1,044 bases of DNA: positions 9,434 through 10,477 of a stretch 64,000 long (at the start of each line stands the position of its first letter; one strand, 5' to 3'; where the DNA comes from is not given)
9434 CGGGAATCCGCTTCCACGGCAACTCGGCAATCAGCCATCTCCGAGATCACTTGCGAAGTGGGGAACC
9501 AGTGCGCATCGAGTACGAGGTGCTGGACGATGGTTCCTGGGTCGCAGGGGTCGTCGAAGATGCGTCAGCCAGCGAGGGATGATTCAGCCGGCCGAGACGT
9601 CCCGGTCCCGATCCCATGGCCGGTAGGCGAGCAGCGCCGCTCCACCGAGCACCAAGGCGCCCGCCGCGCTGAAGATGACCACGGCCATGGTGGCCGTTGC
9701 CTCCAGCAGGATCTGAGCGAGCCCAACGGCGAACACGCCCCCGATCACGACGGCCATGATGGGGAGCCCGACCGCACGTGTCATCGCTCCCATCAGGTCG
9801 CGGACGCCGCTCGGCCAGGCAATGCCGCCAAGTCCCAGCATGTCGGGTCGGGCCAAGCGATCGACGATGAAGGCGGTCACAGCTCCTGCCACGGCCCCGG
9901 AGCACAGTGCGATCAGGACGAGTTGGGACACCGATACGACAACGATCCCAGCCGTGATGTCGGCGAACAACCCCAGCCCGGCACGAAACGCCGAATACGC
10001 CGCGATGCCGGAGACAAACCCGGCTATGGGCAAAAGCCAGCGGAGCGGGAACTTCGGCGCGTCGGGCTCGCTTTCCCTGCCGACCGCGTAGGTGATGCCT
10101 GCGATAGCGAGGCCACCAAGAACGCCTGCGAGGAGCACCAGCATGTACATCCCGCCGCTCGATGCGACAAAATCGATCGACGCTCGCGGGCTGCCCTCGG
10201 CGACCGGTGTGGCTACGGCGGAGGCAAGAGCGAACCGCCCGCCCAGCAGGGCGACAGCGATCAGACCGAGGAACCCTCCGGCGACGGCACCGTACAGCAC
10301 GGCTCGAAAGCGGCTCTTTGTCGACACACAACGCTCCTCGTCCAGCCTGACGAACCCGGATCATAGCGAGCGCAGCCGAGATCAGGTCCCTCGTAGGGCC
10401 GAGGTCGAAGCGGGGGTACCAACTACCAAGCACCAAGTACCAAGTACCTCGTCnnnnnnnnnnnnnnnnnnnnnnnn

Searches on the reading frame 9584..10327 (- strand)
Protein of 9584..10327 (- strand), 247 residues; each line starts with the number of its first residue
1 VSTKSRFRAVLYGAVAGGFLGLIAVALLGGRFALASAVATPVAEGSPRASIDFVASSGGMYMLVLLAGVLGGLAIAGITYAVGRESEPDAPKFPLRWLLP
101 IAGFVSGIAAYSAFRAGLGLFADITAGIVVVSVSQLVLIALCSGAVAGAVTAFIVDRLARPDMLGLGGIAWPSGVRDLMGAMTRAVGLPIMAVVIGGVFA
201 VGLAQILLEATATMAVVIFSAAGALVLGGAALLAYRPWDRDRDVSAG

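Call 36: search_protein_families(library=pfam, proteins=[window:9584-10327:-], max_evalue=0.001)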
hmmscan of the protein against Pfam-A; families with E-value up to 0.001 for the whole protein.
window:9584-10327:- (247 aa): 0 families
